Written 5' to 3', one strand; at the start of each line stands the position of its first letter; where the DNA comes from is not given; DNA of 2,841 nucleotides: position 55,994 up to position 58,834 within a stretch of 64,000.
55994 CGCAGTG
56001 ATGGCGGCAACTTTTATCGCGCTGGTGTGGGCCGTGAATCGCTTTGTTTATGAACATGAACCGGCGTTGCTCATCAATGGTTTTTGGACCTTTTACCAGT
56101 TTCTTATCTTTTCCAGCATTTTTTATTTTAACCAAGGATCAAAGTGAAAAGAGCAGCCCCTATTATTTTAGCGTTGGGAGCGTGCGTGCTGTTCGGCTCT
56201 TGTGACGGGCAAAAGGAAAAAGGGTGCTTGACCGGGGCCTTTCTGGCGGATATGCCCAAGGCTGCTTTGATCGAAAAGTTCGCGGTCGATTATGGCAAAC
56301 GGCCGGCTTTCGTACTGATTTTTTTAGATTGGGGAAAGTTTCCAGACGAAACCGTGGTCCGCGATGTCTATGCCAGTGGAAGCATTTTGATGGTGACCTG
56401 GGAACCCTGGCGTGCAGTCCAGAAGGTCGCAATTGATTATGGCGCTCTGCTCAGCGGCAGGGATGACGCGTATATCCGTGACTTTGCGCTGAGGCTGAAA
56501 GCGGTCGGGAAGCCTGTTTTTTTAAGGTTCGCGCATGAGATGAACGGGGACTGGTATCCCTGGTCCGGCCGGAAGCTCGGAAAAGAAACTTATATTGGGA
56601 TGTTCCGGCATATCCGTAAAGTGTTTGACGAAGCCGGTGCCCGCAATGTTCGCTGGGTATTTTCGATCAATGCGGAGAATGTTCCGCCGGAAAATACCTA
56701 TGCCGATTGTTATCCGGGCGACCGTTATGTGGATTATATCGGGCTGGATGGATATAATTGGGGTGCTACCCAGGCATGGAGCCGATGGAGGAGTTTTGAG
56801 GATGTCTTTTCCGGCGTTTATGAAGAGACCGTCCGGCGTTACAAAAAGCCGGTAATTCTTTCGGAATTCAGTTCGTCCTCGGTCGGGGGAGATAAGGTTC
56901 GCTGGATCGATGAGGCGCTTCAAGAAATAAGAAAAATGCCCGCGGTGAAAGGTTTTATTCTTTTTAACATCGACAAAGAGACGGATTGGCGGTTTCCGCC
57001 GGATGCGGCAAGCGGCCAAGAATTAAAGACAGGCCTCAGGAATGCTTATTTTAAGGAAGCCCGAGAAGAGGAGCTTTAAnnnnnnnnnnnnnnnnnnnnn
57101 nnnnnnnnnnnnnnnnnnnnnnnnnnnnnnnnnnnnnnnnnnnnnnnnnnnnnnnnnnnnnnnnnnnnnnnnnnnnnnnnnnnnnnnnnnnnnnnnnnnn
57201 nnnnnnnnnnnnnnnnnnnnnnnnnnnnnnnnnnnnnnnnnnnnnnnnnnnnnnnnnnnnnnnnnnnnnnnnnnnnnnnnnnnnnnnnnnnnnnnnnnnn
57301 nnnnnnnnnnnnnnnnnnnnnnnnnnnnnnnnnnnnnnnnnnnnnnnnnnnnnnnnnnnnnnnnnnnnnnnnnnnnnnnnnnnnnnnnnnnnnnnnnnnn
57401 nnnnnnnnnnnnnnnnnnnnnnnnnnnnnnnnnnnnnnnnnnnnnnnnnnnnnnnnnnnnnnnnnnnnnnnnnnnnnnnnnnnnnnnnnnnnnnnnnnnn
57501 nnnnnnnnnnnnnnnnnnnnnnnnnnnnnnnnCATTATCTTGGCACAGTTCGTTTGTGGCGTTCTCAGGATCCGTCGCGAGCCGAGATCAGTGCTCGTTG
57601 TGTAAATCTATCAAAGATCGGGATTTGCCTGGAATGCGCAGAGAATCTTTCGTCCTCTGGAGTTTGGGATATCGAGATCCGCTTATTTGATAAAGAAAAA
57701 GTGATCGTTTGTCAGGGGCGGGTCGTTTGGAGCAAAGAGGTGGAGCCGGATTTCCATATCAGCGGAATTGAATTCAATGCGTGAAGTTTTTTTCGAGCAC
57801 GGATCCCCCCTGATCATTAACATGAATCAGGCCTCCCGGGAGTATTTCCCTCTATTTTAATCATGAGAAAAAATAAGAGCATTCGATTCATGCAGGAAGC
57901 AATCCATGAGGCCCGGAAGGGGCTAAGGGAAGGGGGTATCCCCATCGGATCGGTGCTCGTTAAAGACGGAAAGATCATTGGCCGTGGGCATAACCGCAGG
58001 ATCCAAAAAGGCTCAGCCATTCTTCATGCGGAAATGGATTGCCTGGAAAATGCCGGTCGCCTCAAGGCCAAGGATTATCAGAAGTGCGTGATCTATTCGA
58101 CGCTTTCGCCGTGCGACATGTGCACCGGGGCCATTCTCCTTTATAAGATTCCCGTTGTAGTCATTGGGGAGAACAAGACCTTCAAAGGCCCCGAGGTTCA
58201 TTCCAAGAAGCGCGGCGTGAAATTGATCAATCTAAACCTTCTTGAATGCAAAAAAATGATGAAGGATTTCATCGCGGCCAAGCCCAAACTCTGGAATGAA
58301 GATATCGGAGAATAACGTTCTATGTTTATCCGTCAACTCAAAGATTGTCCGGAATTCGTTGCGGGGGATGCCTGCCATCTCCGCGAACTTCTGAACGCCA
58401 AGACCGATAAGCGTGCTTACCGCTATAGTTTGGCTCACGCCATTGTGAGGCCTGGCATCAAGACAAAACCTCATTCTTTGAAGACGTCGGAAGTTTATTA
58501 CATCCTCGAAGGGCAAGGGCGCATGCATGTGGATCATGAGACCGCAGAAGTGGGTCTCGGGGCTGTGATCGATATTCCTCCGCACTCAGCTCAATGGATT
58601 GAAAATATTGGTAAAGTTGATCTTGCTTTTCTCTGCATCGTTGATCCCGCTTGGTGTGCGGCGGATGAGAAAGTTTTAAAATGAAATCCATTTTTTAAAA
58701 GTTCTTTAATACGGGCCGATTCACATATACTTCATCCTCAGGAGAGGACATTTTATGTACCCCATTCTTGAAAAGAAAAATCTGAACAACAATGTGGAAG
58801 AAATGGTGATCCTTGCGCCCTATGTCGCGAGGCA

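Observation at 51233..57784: Complete synthase-dependent exopolysaccharide system with unusual parts list (GH26-like hydrolase, stand-alone PilZ, PIG-L deacetylase)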

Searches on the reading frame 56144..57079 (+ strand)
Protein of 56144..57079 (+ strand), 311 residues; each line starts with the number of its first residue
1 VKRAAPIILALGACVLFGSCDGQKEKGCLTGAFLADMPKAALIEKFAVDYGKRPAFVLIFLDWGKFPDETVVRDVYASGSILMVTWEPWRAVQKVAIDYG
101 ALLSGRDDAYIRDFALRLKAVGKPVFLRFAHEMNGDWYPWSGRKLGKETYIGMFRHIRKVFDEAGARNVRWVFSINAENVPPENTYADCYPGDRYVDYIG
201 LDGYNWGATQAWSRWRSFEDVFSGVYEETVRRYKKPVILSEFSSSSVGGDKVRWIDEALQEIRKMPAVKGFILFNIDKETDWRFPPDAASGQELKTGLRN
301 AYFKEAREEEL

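Call 4: search_protein_families(library=pfam, proteins=[window:56144-57079:+], max_evalue=0.01)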
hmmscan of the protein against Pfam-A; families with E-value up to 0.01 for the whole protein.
window:56144-57079:+ (311 aa): 1 family
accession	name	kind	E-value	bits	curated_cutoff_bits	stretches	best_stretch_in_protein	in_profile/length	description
PF02156.21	Glyco_hydro_26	-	5.2e-14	52.8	20.2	1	111-209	139-235/311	Glycosyl hydrolase family 26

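Call 5: search_protein_families(library=ncbifam, proteins=[window:56144-57079:+], max_evalue=0.01)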
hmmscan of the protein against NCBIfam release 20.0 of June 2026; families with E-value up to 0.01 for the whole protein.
window:56144-57079:+ (311 aa): 0 families

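Call 7: search_solved_structures(query=window:56144-57079:+, max_evalue=1, show_alignments=3)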
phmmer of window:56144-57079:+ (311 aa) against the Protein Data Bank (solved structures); distinct sequences matched with E-value up to 1: 46.
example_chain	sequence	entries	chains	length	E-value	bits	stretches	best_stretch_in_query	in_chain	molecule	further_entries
2bv9_A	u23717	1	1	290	2.9e-64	220.6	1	26-285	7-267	ENDOGLUCANASE H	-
8xvj_R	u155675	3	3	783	4.8e-64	219.8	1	26-305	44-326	Endoglucanase H,Endothelin-1 receptor,Soluble cytochrome b562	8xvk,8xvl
2v3g_A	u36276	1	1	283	5.4e-64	219.7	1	26-285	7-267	ENDOGLUCANASE H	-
2bvd_A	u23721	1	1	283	5.4e-64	219.7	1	26-285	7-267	ENDOGLUCANASE H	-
2vi0_A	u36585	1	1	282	7.7e-64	219.2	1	26-285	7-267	Endoglucanase H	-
2cip_A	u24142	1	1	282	1.2e-63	218.5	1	26-285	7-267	ENDOGLUCANASE H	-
2cit_A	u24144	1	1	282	3.6e-63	217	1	26-285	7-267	ENDOGLUCANASE H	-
6zpl_C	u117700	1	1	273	2.3e-62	214.3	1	31-285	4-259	Endoglucanase H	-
8xvi_R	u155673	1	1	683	2.4e-62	214.3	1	26-285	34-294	Endoglucanase H,Endothelin-1 receptor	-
7xp4_R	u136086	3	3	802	3e-62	213.9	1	26-285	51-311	Endoglucanase H,Taste receptor type 2 member 46,Endoglucanase H,Taste receptor type 2 memb | Endoglucanase H,Taste receptor type 2 member 46,Bitter taste recept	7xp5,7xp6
4yn5_A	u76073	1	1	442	6.7e-10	41.9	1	124-266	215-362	Mannan endo-1,4-beta-mannosidase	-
1j9y_A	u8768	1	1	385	9.8e-10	41.4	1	100-211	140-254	MANNANASE A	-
1r7o_A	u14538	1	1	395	1e-09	41.3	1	101-211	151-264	mannanase A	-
2whm_A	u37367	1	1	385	1.2e-09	41.1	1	100-211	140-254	ENDO-1,4-BETA MANNANASE, MAN26A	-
1odz_A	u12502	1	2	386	1.2e-09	41.1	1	100-211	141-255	Mannan endo-1,4-beta-mannosidase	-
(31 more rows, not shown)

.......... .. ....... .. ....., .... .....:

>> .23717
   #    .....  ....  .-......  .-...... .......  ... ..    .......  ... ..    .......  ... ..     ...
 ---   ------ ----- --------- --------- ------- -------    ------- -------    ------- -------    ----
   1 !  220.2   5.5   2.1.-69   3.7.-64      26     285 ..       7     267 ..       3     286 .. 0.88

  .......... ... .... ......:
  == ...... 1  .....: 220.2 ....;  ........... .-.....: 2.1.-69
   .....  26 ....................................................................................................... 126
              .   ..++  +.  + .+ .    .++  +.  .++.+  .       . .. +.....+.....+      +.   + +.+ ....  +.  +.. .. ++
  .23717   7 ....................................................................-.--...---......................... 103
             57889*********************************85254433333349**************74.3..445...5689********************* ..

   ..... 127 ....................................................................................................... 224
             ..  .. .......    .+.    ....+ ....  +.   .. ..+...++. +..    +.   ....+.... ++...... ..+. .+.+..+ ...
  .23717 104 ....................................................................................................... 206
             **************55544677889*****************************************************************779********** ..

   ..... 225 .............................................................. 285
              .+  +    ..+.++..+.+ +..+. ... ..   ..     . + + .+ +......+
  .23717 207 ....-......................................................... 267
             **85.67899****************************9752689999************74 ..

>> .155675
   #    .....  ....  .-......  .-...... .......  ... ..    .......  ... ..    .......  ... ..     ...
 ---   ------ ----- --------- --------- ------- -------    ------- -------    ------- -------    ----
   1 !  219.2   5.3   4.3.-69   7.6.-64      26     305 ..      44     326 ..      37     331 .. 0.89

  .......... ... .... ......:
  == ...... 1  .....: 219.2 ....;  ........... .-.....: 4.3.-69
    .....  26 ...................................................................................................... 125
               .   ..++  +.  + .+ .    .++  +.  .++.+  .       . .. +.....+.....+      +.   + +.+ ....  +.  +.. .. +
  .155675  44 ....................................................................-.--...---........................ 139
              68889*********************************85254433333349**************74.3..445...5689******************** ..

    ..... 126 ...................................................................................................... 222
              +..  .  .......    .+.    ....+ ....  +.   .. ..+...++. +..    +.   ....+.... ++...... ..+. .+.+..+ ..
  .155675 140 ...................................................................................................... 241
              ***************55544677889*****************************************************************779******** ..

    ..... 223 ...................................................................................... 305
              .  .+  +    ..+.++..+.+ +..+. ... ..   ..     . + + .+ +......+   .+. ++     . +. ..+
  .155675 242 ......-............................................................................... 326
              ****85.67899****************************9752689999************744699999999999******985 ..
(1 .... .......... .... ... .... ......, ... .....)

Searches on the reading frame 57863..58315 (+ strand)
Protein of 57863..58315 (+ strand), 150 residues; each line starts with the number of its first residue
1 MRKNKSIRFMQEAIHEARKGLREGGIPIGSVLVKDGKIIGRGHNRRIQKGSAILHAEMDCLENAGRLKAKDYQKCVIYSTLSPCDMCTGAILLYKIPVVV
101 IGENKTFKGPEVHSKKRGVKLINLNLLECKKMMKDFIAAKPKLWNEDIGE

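Call 4: search_protein_families(library=pfam, proteins=[window:57863-58315:+], max_evalue=0.01)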
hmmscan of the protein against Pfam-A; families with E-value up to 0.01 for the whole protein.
window:57863-58315:+ (150 aa): 5 families
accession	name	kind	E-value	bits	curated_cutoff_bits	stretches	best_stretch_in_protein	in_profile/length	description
PF00383.29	dCMP_cyt_deam_1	-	1.9e-24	85.9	25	1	5-102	3-101/102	Cytidine and deoxycytidylate deaminase zinc-binding region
PF14437.12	MafB19-deam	-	3.1e-22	79.5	27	1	8-138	5-139/142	MafB19-like deaminase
PF14439.12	Bd3614-deam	-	2.8e-05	24.5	38.5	1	32-92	15-75/113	Bd3614-like deaminase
PF18750.7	SNAD4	-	0.00027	21.4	27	1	51-92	29-72/130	Secreted Novel AID/APOBEC-like Deaminase 4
PF18778.7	NAD1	-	0.0036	17.9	27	0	41-91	40-90/175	Novel AID APOBEC clade 1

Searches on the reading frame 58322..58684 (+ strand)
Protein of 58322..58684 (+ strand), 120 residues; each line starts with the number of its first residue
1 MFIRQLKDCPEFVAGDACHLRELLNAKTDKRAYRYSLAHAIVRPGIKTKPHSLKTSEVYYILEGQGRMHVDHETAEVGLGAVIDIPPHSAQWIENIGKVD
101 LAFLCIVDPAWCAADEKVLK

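Call 4: search_protein_families(library=pfam, proteins=[window:58322-58684:+], max_evalue=0.01)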
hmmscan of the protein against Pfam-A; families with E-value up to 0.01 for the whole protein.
window:58322-58684:+ (120 aa): 4 families
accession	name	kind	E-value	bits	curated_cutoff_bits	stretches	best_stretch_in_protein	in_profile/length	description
PF07883.17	Cupin_2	-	2.9e-09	36.9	27.2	1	41-107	4-70/70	Cupin domain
PF00190.28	Cupin_1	-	1.3e-05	25.2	22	1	33-104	31-110/151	Cupin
PF02311.25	AraC_binding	-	0.00027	21.1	21.1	1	44-90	12-58/135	AraC-like ligand binding domain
PF01050.24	MannoseP_isomer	-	0.0023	18.5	23.6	1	32-106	25-100/116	Mannose-6-phosphate isomerase C-terminal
